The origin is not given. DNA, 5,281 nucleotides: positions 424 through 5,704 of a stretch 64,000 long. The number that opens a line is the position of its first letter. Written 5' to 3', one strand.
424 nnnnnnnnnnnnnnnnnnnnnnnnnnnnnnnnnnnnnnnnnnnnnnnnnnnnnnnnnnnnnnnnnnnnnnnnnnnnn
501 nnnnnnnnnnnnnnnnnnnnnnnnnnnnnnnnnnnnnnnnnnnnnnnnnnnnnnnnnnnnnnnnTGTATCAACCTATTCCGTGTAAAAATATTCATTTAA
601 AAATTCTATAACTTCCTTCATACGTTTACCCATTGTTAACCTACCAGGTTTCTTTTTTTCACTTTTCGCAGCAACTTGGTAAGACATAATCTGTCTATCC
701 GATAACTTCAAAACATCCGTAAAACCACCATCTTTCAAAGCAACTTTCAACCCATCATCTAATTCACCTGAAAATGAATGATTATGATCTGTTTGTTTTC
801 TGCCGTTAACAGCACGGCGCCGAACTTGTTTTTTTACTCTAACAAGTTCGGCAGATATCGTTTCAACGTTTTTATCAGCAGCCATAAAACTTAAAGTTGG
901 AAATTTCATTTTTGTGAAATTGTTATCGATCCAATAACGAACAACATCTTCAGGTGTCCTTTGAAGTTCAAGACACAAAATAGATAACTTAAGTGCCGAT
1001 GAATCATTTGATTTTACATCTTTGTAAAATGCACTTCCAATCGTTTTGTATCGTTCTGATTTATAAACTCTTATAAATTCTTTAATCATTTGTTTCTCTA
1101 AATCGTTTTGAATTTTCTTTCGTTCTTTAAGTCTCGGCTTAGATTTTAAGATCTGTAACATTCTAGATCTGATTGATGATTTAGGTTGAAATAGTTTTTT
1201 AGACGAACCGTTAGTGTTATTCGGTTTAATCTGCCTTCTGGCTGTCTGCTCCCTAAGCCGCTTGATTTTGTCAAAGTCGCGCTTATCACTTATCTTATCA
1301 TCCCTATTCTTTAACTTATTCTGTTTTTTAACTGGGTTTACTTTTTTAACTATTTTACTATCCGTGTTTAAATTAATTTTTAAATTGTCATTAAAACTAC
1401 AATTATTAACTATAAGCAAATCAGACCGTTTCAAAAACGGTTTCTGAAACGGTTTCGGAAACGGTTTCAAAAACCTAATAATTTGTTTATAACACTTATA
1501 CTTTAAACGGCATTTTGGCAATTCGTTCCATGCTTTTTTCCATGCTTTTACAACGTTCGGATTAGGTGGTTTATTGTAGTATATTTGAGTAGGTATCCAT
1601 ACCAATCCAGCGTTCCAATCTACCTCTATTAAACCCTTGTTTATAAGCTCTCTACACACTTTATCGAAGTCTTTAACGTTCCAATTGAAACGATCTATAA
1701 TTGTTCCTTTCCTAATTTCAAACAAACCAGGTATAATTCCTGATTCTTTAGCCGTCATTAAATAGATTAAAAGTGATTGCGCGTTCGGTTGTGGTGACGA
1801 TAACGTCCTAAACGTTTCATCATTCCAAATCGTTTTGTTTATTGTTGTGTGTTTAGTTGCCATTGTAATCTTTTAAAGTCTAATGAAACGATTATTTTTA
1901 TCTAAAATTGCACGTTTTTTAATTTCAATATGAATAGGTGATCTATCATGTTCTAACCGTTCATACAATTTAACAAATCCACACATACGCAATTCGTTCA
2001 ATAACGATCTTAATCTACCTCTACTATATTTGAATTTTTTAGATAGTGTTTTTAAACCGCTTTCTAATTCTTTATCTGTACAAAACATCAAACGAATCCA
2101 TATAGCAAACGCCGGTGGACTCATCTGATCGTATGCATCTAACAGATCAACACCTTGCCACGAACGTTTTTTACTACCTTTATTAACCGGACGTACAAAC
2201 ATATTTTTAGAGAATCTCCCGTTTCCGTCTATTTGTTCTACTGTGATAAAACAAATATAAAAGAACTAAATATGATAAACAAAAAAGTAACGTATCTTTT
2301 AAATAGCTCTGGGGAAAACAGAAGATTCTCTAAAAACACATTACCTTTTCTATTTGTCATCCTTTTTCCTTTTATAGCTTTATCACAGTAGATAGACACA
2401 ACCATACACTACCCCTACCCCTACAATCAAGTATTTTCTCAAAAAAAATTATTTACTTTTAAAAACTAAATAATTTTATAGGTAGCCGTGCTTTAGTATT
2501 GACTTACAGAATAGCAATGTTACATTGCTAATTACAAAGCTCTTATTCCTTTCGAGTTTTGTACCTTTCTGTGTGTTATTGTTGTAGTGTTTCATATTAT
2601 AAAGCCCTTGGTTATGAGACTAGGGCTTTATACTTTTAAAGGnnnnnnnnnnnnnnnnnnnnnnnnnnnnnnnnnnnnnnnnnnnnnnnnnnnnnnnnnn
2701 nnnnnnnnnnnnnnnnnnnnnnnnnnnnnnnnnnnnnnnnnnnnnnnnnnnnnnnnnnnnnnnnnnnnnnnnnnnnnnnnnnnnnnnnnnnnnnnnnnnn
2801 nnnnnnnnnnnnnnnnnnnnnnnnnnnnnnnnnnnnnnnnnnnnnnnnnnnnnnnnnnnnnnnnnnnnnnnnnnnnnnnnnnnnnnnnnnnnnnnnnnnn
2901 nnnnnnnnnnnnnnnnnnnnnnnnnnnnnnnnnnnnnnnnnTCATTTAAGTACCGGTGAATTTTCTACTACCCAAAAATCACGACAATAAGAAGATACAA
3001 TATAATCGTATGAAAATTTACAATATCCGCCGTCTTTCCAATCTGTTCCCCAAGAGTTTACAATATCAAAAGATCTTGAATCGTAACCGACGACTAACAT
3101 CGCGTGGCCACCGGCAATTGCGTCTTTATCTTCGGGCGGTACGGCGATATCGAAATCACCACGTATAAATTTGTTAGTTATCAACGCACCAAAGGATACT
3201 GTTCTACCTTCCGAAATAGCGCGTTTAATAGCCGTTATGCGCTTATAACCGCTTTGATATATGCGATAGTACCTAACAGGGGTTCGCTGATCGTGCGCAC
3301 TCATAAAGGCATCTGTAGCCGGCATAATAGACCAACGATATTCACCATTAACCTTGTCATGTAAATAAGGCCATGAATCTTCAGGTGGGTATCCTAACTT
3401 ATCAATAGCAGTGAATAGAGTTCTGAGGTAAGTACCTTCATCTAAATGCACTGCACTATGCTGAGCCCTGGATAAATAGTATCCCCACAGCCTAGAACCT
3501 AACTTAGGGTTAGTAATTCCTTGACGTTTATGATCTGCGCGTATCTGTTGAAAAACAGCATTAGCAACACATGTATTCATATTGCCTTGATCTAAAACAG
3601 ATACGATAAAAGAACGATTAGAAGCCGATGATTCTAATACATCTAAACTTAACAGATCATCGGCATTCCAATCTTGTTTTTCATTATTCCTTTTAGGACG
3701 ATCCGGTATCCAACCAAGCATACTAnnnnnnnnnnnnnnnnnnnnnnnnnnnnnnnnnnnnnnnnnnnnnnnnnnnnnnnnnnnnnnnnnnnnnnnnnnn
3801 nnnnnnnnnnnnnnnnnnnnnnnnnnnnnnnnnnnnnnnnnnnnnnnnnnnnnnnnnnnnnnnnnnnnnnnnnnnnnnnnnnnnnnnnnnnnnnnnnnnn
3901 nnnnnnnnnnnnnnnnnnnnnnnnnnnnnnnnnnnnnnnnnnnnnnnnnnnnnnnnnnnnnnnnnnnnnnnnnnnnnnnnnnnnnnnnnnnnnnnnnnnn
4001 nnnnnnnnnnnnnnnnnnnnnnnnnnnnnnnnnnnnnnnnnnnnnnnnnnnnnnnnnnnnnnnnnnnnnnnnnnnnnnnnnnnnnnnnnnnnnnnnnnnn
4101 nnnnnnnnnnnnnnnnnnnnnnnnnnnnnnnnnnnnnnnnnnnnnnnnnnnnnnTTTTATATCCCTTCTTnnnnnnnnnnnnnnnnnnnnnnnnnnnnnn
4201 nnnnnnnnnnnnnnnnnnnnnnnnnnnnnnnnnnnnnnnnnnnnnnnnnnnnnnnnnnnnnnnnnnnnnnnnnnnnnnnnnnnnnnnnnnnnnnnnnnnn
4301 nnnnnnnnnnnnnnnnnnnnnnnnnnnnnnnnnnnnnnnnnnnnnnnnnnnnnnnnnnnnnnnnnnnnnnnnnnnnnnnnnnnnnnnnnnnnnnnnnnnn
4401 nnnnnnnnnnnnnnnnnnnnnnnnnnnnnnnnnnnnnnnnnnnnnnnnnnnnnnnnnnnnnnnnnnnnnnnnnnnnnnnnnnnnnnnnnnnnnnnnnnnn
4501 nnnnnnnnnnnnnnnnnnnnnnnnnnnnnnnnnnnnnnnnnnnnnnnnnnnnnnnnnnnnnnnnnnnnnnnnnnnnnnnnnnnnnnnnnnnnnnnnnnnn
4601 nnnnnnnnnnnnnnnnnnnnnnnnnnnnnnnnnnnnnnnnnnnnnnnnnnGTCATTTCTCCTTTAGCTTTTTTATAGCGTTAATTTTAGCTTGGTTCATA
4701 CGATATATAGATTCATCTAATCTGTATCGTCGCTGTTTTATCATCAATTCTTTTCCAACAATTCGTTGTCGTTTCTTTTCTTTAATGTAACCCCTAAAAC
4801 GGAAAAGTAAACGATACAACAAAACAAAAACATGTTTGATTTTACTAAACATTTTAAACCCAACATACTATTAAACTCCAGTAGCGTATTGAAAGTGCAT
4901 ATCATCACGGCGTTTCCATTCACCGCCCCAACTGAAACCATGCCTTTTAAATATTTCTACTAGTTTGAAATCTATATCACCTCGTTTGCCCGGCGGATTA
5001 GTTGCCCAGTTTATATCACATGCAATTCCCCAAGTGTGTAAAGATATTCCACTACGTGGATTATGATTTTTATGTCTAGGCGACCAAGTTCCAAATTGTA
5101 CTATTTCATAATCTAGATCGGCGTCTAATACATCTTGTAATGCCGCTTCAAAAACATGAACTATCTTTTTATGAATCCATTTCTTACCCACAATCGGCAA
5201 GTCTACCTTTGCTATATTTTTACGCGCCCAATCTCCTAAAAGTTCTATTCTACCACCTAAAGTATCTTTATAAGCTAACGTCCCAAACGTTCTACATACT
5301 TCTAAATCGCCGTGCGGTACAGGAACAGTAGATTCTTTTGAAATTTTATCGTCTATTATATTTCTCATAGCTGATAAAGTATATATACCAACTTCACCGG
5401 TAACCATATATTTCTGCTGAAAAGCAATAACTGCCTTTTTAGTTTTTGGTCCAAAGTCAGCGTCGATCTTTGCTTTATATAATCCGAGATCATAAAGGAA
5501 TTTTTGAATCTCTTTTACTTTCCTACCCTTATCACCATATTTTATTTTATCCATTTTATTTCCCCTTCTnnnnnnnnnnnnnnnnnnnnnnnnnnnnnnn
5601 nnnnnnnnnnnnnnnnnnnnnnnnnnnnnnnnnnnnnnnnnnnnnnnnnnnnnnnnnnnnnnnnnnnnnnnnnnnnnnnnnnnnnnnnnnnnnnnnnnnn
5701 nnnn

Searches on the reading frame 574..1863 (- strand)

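Call 11: search_protein_families(library=phrogs, proteins=[window:574-1863:-], max_evalue=0.001)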
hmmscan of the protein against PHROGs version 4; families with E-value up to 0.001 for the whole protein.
window:574-1863:- (429 aa): 3 families
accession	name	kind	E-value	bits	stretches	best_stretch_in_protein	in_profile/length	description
phrog_25711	-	unknown function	9.8e-13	49.6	1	3-114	4-112/164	-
phrog_1701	-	DNA, RNA and nucleotide metabolism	2.4e-06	28.6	1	4-122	3-120/323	DnaD-like helicase loader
phrog_186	-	DNA, RNA and nucleotide metabolism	0.00061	20.5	0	4-215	21-188/308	DnaD-like helicase loader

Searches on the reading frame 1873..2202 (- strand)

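Call 11: search_protein_families(library=phrogs, proteins=[window:1873-2202:-], max_evalue=0.001)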
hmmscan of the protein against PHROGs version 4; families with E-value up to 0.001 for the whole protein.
window:1873-2202:- (109 aa): 1 family
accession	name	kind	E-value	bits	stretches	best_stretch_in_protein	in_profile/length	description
phrog_270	-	DNA, RNA and nucleotide metabolism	0.00073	20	1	24-84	42-105/383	replication initiation protein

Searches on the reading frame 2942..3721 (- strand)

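Call 11: search_protein_families(library=phrogs, proteins=[window:2942-3721:-], max_evalue=0.001)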
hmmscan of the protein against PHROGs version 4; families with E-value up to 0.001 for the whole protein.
window:2942-3721:- (259 aa): 1 family
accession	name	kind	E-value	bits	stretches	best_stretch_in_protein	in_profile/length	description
phrog_16701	-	other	3.7e-08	34.1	1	41-239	39-214/234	peptidase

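Call 77: search_protein_families(library=pfam, proteins=[window:2942-3721:-], max_evalue=0.0001)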
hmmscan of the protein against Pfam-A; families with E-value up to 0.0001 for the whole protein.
window:2942-3721:- (259 aa): 1 family
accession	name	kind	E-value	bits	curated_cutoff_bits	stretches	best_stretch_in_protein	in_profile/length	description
PF00112.29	Peptidase_C1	-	7.3e-07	29.9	20.7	1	96-239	68-205/220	Papain family cysteine protease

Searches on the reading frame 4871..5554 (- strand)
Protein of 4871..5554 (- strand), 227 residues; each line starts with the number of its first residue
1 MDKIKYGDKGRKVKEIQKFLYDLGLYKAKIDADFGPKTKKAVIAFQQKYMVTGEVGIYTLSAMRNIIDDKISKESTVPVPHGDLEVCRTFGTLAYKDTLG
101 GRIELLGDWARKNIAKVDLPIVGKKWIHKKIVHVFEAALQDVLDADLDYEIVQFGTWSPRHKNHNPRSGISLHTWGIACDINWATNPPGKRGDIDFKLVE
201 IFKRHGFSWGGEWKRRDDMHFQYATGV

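Call 11: search_protein_families(library=phrogs, proteins=[window:4871-5554:-], max_evalue=0.001)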
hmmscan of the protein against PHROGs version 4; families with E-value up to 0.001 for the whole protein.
window:4871-5554:- (227 aa): 8 families
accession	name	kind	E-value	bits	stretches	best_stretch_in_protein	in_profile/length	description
phrog_2649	-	lysis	1.3e-17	65.5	2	3-72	174-244/261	endolysin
phrog_1512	-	lysis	4.1e-11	44.4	1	171-225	77-136/314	endolysin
phrog_1224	-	head and packaging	1.7e-08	35.2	1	4-68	4-69/438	endolysin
phrog_1493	-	lysis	1.5e-06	28.7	1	6-50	243-290/394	endolysin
phrog_17001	-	lysis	1.7e-05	25.6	1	8-186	51-218/265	endolysin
phrog_15351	-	lysis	7.3e-05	23.2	1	164-222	71-135/289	endolysin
phrog_6523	-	lysis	0.00069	20.5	0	171-224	72-130/255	endolysin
phrog_17214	-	lysis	0.0009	20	0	3-54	244-298/322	endolysin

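Call 25: search_protein_families(library=pfam, proteins=[window:4871-5554:-], max_evalue=0.001)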
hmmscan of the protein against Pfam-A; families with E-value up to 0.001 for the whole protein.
window:4871-5554:- (227 aa): 2 families
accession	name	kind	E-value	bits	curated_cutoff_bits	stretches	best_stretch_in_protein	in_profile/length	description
PF13539.11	Peptidase_M15_4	-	5.5e-15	56.1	25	1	168-223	5-70/70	D-alanyl-D-alanine carboxypeptidase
PF01471.23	PG_binding_1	-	2.9e-11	43.8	23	1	10-63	2-57/57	Putative peptidoglycan binding domain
